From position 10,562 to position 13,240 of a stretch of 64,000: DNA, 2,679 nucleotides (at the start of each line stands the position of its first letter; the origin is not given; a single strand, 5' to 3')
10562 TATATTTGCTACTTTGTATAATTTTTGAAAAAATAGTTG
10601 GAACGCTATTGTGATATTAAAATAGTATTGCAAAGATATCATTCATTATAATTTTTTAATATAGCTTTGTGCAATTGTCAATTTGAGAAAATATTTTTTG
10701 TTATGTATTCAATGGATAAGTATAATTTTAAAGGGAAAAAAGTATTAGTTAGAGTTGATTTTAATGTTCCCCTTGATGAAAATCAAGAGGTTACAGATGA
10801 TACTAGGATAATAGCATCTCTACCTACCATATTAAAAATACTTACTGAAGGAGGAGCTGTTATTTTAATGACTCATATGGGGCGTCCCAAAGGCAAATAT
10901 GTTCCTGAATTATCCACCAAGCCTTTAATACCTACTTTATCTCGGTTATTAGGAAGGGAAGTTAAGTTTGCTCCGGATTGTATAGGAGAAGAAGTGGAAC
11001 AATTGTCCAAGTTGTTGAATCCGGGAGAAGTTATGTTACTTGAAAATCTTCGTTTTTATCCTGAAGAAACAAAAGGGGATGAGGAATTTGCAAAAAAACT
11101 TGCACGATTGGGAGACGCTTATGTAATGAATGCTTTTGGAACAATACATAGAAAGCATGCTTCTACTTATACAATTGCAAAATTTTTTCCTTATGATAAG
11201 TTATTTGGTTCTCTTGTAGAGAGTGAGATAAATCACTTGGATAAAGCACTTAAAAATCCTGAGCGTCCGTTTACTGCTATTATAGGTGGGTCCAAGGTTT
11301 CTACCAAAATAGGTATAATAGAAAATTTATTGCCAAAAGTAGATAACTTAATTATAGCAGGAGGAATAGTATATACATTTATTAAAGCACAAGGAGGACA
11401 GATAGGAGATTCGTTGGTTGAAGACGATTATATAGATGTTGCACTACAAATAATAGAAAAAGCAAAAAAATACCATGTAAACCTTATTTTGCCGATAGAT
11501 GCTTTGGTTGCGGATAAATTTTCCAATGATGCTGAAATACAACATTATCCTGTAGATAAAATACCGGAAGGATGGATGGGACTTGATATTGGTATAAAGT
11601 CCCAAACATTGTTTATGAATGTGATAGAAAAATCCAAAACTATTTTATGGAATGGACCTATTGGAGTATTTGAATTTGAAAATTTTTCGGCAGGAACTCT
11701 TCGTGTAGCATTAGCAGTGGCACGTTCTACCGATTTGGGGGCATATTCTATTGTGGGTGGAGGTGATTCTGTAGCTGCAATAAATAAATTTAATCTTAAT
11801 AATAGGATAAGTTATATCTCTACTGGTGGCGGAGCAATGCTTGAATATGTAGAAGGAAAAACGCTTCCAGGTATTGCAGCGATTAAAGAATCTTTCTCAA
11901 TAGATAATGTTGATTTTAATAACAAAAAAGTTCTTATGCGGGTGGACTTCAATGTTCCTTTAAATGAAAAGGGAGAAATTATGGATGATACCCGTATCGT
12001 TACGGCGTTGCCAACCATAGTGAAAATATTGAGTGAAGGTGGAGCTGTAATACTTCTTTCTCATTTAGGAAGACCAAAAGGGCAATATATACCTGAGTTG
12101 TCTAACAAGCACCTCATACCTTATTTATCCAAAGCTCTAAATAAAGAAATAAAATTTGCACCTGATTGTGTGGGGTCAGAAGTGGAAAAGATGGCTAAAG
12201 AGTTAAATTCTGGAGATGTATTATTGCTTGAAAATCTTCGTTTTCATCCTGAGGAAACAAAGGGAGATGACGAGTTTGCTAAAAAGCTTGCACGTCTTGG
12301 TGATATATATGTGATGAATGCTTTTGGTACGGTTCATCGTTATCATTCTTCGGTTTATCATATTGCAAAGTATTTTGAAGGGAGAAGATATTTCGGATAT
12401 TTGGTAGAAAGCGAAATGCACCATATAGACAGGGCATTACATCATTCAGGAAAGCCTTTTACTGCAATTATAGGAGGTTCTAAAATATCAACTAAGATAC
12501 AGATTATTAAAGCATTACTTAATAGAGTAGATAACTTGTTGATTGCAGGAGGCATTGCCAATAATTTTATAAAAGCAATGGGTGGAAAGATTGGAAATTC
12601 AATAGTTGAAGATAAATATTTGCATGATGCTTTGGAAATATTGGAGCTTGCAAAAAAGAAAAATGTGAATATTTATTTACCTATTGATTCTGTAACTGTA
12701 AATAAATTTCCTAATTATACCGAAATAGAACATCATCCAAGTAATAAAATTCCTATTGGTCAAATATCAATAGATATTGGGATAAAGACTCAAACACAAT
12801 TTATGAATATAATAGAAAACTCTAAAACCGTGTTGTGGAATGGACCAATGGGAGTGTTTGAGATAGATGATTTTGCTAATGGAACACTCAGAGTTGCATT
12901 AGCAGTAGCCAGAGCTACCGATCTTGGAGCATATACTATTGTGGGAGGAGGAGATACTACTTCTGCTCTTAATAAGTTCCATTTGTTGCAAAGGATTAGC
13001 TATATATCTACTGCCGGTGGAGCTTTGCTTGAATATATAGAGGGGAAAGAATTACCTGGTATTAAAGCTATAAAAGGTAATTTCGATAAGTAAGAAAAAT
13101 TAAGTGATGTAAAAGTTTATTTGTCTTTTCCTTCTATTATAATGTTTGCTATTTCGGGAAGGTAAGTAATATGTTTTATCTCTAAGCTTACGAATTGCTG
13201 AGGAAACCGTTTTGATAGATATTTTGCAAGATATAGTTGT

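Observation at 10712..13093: Two complete, diverged phosphoglycerate kinases fused head-to-tail in one ORF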

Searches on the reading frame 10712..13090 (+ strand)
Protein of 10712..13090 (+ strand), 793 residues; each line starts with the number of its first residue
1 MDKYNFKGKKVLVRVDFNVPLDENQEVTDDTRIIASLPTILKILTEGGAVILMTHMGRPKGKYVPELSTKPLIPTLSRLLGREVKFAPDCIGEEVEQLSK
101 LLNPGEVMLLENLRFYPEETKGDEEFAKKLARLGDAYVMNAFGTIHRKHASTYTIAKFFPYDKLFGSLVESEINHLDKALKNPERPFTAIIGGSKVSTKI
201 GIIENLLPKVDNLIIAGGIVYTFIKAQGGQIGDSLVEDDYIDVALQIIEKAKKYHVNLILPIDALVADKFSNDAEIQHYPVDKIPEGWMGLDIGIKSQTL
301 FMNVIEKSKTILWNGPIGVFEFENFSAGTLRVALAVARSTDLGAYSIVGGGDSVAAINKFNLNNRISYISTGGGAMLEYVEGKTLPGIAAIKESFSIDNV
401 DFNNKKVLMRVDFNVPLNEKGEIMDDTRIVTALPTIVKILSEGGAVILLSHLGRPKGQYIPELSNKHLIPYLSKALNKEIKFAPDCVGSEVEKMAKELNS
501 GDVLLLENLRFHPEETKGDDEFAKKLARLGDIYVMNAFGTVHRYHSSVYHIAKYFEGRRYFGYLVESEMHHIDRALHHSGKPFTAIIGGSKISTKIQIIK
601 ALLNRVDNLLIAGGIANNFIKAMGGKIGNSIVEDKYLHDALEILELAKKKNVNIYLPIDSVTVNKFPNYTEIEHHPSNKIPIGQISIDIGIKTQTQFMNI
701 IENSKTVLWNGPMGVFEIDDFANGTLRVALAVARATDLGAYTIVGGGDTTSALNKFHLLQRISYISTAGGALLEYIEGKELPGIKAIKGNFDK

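Call 3: search_protein_families(library=pfam, proteins=[window:10712-13090:+], max_evalue=0.01)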
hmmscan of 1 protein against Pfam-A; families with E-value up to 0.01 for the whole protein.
window:10712-13090:+ (793 aa): 3 families
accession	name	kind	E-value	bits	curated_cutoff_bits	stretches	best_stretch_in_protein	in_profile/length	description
PF00162.24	PGK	-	1.1e-299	992.7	27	2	1-383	1-379/379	Phosphoglycerate kinase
PF06962.18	rRNA_methylase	-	0.00042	20.7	22.7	0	20-62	56-98/137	Putative rRNA methylase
PF04242.18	DUF424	-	0.0046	17.6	25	0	113-144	33-61/92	Protein of unknown function (DUF424)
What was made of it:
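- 10703..13093 (+): Complete tandem PGK-PGK gene: 796 aa from the ATG at 10703 (793 aa from the ATG at 10712), stop codon included. Pfam PF00162 matches twice (call 3).
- On Bifunctional PGK/TIM (NCBIfam NF010569, Thermotoga fus): Pfam finds no TIM domain (call 3).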

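Call 4: search_protein_families(library=ncbifam, proteins=[window:10712-13090:+], max_evalue=0.01)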
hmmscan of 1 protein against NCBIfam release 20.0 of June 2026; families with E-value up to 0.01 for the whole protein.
window:10712-13090:+ (793 aa): 3 families
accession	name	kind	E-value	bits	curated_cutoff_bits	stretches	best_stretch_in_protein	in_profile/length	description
NF010569.0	PRK13962.1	equivalog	7.4e-303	1005.7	883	2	4-393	9-393/645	bifunctional phosphoglycerate kinase/triosephosphate isomerase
NF053511.1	tRNA_U34_MnmM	equivalog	0.0027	17.3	135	0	20-62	100-142/183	tRNA 5-(aminomethyl)-2-thiouridylate-methyltransferase MnmM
NF041029.1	Mre11_Pyroc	equivalog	0.008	15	600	0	109-159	180-228/438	DNA double-strand break repair protein Mre11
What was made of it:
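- On Bifunctional PGK/TIM (NCBIfam NF010569, Thermotoga fus): The best-scoring NCBIfam stretch covers profile positions 9-393 of 645, which is the PGK part (call 4).
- Closest known: PGK-TIM fusion protein of Thermotoga. Same: NF010569 is the top NCBIfam hit (call 4).
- Closest known: PGK-TIM fusion protein of Thermotoga. Different: The best-scoring stretch covers only the PGK part of that profile (positions 9-393 of 645; call 4).
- Tried and rejected: NF010569 is the top NCBIfam hit, but only its PGK part is matched and no TIM domain is present (calls 3, 4).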

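Call 7: find_homologous_proteins(query=window:10712-13090:+)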
Query window:10712-13090:+ (793 aa): 7999 proteins with E <= 0.001 among 8000 candidates; the best 120 are listed.
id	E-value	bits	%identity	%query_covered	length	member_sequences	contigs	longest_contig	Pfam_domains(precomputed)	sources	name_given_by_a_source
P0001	0.0e+0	1772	100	100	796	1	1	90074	PF00162.25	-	-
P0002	0.0e+0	1493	83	100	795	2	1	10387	PF00162.25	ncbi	-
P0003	0.0e+0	1485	82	100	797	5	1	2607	PF00162.25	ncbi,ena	-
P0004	0.0e+0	1428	79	100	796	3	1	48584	PF00162.25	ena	-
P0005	0.0e+0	1377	63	100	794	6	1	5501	PF06962.19,PF00162.25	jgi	-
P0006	0.0e+0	1360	63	99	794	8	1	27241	PF06962.19,PF00162.25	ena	-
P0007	0.0e+0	1356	63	99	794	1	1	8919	PF06962.19,PF00162.25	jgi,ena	-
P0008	0.0e+0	1355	64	99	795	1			PF06962.19,PF00162.25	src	-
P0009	0.0e+0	1347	63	99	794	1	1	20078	PF06962.19,PF00162.25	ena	-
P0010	0.0e+0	1342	62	99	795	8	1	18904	PF06962.19,PF00162.25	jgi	jgi:phosphoglycerate kinase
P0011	0.0e+0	1329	62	99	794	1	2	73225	PF06962.19,PF00162.25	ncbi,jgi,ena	-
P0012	0.0e+0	1319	62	99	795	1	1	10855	PF06962.19,PF00162.25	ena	-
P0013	0.0e+0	1309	71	100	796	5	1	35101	PF00162.25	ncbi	-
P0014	0.0e+0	1306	71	100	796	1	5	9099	PF00162.25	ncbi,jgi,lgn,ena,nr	ncbi:MAG TPA: phosphoglycerate kinase [Bacteroidales bacterium]|nr:phosphoglycerate kinase [Bacteroi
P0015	0.0e+0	1299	61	100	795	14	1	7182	PF00162.25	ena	-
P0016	0.0e+0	1294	63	99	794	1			PF06962.19,PF00162.25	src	-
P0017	0.0e+0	1294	62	98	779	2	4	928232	PF06962.19,PF00162.25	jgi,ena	-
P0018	0.0e+0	1292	63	99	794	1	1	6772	PF00162.25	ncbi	-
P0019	0.0e+0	1291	63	99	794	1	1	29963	PF06962.19,PF00162.25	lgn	-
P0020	0.0e+0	1288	70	100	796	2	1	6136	PF06962.19,PF00162.25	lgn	-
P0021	0.0e+0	1287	63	99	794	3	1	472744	PF06962.19,PF00162.25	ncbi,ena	-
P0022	0.0e+0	1286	62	99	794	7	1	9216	PF06962.19,PF00162.25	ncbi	-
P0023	0.0e+0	1286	63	99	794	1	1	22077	PF06962.19,PF00162.25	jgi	-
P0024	0.0e+0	1284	62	99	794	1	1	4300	PF06962.19,PF00162.25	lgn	-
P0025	0.0e+0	1282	62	100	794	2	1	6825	PF06962.19,PF00162.25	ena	-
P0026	0.0e+0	1277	62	99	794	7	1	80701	PF06962.19,PF00162.25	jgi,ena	-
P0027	0.0e+0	1271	62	100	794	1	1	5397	PF06962.19,PF00162.25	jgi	jgi:phosphoglycerate kinase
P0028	0.0e+0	1270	62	99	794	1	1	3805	PF06962.19,PF00162.25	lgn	-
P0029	0.0e+0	1269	62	99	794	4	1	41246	PF06962.19,PF00162.25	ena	-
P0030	0.0e+0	1268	63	99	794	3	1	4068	PF06962.19,PF00162.25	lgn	-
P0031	0.0e+0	1266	57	99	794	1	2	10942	PF00162.25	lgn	-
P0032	0.0e+0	1265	61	99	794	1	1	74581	PF00162.25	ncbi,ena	-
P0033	0.0e+0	1265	61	99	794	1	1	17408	PF00162.25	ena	-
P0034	0.0e+0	1260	63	99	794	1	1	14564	PF06962.19,PF00162.25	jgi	-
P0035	0.0e+0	1260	61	99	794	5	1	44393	PF06962.19,PF00162.25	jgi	jgi:phosphoglycerate kinase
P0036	0.0e+0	1259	61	99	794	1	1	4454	PF06962.19,PF00162.25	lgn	-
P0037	0.0e+0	1257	61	99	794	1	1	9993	PF00162.25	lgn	-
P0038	0.0e+0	1254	58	100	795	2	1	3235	PF00162.25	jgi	jgi:phosphoglycerate kinase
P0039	0.0e+0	1253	61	99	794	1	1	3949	PF06962.19,PF00162.25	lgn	-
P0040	0.0e+0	1252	57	99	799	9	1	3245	PF00162.25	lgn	-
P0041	0.0e+0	1249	60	99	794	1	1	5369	PF00162.25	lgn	-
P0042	0.0e+0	1242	62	100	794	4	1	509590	PF00162.25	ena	-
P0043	0.0e+0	1241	61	98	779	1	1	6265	PF00162.25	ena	-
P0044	0.0e+0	1240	62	99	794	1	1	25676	PF00162.25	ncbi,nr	ncbi:MAG: hypothetical protein C0597_07400 [Marinilabiliales bacterium]|nr:MAG: hypothetical protein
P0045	0.0e+0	1238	61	98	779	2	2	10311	PF06962.19,PF00162.25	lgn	-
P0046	0.0e+0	1234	61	99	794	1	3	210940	PF06962.19,PF00162.25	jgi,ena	-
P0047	0.0e+0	1231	61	99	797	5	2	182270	PF00162.25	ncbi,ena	-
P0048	0.0e+0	1230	59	99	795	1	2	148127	PF00162.25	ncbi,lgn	-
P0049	0.0e+0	1228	64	99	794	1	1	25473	PF06962.19,PF00162.25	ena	-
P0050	0.0e+0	1226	62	100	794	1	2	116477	PF00162.25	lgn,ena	-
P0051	0.0e+0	1225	59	99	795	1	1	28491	PF00162.25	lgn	-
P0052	0.0e+0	1223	62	100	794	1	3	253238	PF06962.19,PF00162.25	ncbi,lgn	-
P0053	0.0e+0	1220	62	100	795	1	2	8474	PF00162.25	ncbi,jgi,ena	-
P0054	0.0e+0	1219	62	100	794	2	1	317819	PF00162.25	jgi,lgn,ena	-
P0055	0.0e+0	1218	59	99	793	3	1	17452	PF06962.19,PF00162.25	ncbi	-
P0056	0.0e+0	1214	60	99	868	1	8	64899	PF00162.25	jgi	jgi:phosphoglycerate kinase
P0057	0.0e+0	1214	61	100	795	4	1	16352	PF00162.25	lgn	-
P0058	0.0e+0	1213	57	99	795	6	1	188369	PF00162.25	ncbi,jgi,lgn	-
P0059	0.0e+0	1213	59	99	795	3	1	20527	PF00162.25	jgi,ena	-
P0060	0.0e+0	1213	62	99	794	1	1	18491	PF00162.25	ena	-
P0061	0.0e+0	1212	64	99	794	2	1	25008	PF00162.25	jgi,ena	-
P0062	0.0e+0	1211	61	100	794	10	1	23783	PF06962.19,PF00162.25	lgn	-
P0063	0.0e+0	1209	62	100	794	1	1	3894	PF06962.19,PF00162.25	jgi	jgi:phosphoglycerate kinase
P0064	0.0e+0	1207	62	99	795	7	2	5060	PF06962.19,PF00162.25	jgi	-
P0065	0.0e+0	1207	59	99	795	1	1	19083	PF00162.25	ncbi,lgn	-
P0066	0.0e+0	1206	61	99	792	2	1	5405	PF00162.25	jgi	jgi:phosphoglycerate kinase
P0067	0.0e+0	1206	62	99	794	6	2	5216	PF00162.25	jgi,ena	-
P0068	0.0e+0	1203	61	99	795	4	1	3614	PF06962.19,PF00162.25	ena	-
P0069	0.0e+0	1203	60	99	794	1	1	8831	PF00162.25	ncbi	ncbi:MAG: phosphoglycerate kinase [Bacteroidota bacterium]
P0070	0.0e+0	1203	62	99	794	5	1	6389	PF00162.25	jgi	jgi:phosphoglycerate kinase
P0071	0.0e+0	1201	60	100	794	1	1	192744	PF00162.25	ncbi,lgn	-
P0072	0.0e+0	1198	57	99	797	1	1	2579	PF00162.25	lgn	-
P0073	0.0e+0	1198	61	99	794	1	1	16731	PF06962.19,PF00162.25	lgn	-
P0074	0.0e+0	1195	58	99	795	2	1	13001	PF00162.25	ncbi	-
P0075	0.0e+0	1195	56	99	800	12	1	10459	PF00162.25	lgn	-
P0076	0.0e+0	1193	59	99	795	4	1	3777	PF00162.25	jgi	jgi:phosphoglycerate kinase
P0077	0.0e+0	1193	64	99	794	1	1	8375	PF06962.19,PF00162.25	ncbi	-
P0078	0.0e+0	1193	62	99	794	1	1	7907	PF06962.19,PF00162.25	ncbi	-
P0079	0.0e+0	1192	62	99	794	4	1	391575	PF06962.19,PF00162.25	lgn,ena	-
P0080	0.0e+0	1192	62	99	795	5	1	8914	PF06962.19,PF00162.25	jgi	jgi:phosphoglycerate kinase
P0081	0.0e+0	1191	62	99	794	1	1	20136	PF06962.19,PF00162.25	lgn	-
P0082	0.0e+0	1189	62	100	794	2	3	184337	PF00162.25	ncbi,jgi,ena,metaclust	metaclust:\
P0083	0.0e+0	1188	60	99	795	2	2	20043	PF00162.25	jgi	jgi:phosphoglycerate kinase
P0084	0.0e+0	1187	61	99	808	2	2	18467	PF06962.19,PF00162.25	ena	-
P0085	0.0e+0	1187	63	99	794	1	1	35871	PF06962.19,PF00162.25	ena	-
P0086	0.0e+0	1186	60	99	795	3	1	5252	PF06962.19,PF00162.25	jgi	jgi:phosphoglycerate kinase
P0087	0.0e+0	1184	62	99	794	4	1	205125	PF00162.25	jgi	jgi:phosphoglycerate kinase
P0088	0.0e+0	1184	62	99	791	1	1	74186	PF00162.25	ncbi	-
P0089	0.0e+0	1183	62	100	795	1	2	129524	PF00162.25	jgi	-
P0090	0.0e+0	1181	57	99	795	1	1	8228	PF00162.25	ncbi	-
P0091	0.0e+0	1179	61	99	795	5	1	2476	PF06962.19,PF00162.25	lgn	-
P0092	0.0e+0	1179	63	99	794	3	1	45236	PF00162.25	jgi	jgi:phosphoglycerate kinase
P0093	0.0e+0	1178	63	99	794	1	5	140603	PF06962.19,PF00162.25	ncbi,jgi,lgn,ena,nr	ncbi:MAG TPA: phosphoglycerate kinase [Bacteroidales bacterium]|nr:phosphoglycerate kinase [Bacteroi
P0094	0.0e+0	1176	61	98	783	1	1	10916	PF06962.19,PF00162.25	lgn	-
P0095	0.0e+0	1175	63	99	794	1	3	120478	PF06962.19,PF00162.25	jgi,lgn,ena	-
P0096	0.0e+0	1175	59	99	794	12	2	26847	PF00162.25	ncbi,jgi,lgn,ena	-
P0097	0.0e+0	1171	57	99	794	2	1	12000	PF00162.25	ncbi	-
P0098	0.0e+0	1168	63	99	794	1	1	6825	PF06962.19,PF00162.25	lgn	-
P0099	0.0e+0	1166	64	100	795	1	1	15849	PF06962.19,PF00162.25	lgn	-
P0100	0.0e+0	1165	63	99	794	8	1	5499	PF06962.19,PF00162.25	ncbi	-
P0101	0.0e+0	1163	61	99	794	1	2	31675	PF00162.25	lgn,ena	-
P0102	0.0e+0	1163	57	99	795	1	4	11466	PF00162.25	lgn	-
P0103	0.0e+0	1162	61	100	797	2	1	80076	PF06962.19,PF00162.25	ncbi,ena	-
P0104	0.0e+0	1162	60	100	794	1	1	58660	PF00162.25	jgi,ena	-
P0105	0.0e+0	1162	62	99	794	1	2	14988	PF00162.25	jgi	jgi:phosphoglycerate kinase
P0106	0.0e+0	1162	63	99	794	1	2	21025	PF06962.19,PF00162.25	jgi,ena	-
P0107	0.0e+0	1161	64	99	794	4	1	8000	PF06962.19,PF00162.25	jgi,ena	-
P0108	0.0e+0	1155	57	99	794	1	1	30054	PF00162.25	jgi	jgi:phosphoglycerate kinase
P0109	0.0e+0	1155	61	100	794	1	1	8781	PF00162.25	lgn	-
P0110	0.0e+0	1155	63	99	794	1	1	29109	PF06962.19,PF00162.25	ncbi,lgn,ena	-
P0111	0.0e+0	1154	61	99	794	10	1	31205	PF00162.25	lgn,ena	-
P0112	0.0e+0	1152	59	99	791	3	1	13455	PF06962.19,PF00162.25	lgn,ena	-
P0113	0.0e+0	1152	62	99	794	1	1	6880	PF00162.25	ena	-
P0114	0.0e+0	1149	58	100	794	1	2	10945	PF00162.25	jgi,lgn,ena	-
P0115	0.0e+0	1149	59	99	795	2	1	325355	PF00162.25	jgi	-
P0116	0.0e+0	1147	62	100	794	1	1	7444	PF00162.25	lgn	-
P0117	0.0e+0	1146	62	99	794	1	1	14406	PF00162.25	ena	-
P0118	0.0e+0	1145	60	99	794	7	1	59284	PF06962.19,PF00162.25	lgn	-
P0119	0.0e+0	1143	63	87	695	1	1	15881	PF00162.25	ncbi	-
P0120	0.0e+0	1143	61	100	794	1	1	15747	PF00162.25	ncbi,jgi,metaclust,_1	metaclust:\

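Call 9: search_solved_structures(query=window:10712-13090:+, show_alignments=2)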
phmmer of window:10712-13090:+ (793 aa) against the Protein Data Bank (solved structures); distinct sequences matched with E-value up to 0.001: 47.
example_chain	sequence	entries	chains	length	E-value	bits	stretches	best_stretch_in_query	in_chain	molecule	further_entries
1vpe_A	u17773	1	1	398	4.4e-126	425.2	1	5-392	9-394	PHOSPHOGLYCERATE KINASE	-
1php_A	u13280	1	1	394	2.4e-125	422.8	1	5-393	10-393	3-PHOSPHOGLYCERATE KINASE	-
7zy7_A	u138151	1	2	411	1.5e-121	410.3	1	3-393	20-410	Phosphoglycerate kinase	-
3uwd_A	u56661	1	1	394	8.8e-119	401.1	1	5-392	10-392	Phosphoglycerate kinase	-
4ehj_A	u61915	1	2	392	2e-108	366.9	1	5-394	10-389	Phosphoglycerate kinase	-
4fey_A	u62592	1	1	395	2e-108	366.8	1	5-394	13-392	Phosphoglycerate kinase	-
1v6s_A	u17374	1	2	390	2.7e-108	366.4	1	6-391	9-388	Phosphoglycerate kinase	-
2ie8_A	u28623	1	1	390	3.5e-108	366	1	6-391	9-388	phosphoglycerate kinase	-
3q3v_A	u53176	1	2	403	1e-103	351.2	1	7-393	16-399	Phosphoglycerate kinase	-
4ng4_A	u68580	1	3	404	8.3e-100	338.3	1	2-391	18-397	Phosphoglycerate kinase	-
4dg5_A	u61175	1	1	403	1.5e-99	337.5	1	5-392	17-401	Phosphoglycerate kinase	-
9io5_O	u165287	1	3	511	4.2e-98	332.7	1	1-394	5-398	Phosphoglycerate kinase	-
1qpg_A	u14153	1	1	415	1.3e-97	331.1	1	5-393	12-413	3-PHOSPHOGLYCERATE KINASE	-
1kf0_A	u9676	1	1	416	2.6e-97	330.1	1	1-392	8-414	Phosphoglycerate Kinase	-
3zlb_A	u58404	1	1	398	3.2e-97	329.8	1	5-393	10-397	PHOSPHOGLYCERATE KINASE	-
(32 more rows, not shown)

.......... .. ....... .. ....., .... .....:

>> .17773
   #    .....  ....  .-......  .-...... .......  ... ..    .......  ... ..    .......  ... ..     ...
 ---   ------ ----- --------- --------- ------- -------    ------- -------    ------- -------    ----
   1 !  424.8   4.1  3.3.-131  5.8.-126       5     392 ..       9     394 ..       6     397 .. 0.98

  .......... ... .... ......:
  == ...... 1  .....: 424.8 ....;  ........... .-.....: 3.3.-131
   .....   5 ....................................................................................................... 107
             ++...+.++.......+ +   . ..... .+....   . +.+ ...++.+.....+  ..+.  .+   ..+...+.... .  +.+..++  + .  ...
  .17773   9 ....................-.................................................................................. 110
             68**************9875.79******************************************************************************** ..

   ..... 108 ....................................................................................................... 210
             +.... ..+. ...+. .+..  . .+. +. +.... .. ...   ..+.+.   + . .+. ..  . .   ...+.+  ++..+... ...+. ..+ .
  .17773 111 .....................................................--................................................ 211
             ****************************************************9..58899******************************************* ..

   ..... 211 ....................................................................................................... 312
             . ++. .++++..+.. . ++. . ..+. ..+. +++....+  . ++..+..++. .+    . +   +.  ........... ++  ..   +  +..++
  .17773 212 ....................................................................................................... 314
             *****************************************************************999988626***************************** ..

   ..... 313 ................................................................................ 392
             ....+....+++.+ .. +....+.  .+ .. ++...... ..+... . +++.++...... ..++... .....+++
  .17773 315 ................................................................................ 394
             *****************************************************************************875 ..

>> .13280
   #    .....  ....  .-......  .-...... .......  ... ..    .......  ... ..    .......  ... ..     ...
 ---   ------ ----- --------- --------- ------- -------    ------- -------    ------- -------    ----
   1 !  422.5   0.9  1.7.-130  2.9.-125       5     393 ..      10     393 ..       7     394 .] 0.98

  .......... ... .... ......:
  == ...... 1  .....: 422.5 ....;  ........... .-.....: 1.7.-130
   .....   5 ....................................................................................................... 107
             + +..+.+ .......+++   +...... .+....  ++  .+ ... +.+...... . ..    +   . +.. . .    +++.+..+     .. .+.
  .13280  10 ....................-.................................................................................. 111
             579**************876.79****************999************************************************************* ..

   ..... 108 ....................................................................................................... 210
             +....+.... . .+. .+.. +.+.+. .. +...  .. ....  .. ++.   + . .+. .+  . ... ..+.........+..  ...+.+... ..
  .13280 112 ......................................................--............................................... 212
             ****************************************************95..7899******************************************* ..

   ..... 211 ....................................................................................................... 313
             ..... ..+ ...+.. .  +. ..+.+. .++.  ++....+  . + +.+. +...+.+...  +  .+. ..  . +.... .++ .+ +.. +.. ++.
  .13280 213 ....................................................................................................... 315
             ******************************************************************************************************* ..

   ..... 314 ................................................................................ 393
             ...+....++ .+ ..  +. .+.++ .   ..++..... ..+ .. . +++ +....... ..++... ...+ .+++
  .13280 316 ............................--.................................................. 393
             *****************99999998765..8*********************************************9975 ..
